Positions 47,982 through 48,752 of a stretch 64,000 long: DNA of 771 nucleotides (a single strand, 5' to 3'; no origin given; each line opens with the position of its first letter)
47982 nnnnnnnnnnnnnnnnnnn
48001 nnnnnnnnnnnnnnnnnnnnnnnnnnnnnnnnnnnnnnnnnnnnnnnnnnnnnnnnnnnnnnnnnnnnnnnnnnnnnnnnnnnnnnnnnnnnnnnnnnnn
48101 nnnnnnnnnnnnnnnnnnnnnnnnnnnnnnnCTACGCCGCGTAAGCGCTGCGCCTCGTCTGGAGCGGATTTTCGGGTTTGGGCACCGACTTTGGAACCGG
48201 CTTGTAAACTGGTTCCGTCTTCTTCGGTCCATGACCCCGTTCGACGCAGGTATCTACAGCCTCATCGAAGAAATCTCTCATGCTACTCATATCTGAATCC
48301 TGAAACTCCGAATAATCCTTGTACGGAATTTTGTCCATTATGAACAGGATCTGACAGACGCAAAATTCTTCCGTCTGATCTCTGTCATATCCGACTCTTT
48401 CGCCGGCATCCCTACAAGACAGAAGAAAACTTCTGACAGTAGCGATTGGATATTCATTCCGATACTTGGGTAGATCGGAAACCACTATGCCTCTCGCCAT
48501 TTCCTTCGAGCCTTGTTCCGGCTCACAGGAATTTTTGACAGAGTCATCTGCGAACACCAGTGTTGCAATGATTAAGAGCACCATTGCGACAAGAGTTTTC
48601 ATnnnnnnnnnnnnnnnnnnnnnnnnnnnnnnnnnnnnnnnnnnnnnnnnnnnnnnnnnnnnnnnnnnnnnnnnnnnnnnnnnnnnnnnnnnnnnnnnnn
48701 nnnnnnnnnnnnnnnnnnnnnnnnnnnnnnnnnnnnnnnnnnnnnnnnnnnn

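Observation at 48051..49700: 1.6-kb GC-rich island with three small genes (two secreted, one internally duplicated) and its own strong GC terminator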

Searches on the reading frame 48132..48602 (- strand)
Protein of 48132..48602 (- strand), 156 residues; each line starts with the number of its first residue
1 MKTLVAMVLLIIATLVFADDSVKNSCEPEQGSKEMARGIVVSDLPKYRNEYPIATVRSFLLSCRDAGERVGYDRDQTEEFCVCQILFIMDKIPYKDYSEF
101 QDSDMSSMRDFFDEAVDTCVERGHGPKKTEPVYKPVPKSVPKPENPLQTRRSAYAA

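Call 8: search_protein_families(library=pfam, proteins=[window:48132-48602:-], max_evalue=1)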
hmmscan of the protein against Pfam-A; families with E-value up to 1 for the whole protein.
window:48132-48602:- (156 aa): 1 family
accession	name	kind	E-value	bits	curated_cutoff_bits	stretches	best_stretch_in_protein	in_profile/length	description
PF15467.11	SGIII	-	0.065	12.9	27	1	101-127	410-436/449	Secretogranin-3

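Call 9: search_protein_families(library=ncbifam, proteins=[window:48132-48602:-], max_evalue=1)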
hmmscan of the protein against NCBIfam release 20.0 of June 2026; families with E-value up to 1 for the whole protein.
window:48132-48602:- (156 aa): 0 families

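Call 12: find_homologous_proteins(query=window:48132-48602:-, max_evalue=0.01)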
Query window:48132-48602:- (156 aa): 1 proteins with E <= 0.01 among 10 candidates.
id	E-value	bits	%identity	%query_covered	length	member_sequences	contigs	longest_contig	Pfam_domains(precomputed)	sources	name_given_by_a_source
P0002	5.7e-96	336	100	96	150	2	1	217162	-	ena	-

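Call 23: search_protein_families(library=phrogs, proteins=[window:48132-48602:-], max_evalue=1)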
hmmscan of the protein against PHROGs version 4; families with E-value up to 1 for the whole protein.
window:48132-48602:- (156 aa): 2 families
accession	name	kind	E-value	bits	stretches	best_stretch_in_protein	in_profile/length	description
phrog_15445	-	unknown function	0.097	13.5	1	50-78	14-43/57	-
phrog_9151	-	moron, auxiliary metabolic gene and host takeover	0.17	13.2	1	73-129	15-69/119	HicB-like antitoxin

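Call 24: search_protein_families(library=padloc, proteins=[window:48132-48602:-], max_evalue=1)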
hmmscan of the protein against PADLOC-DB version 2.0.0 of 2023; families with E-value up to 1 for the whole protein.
window:48132-48602:- (156 aa): 0 families

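Call 27: search_solved_structures(query=window:48132-48602:-, max_evalue=10)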
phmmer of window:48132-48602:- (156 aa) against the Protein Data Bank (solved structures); distinct sequences matched with E-value up to 10: 3.
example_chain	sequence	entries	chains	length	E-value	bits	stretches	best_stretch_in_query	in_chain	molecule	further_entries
8ovb_C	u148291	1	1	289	0.81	12.9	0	96-122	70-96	ISG65 G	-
7pi6_A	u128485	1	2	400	1.3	12.2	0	69-131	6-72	65 kDa invariant surface glycoprotein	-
2vmh_A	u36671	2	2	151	2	11.6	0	33-74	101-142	FIBRONECTIN TYPE III DOMAIN PROTEIN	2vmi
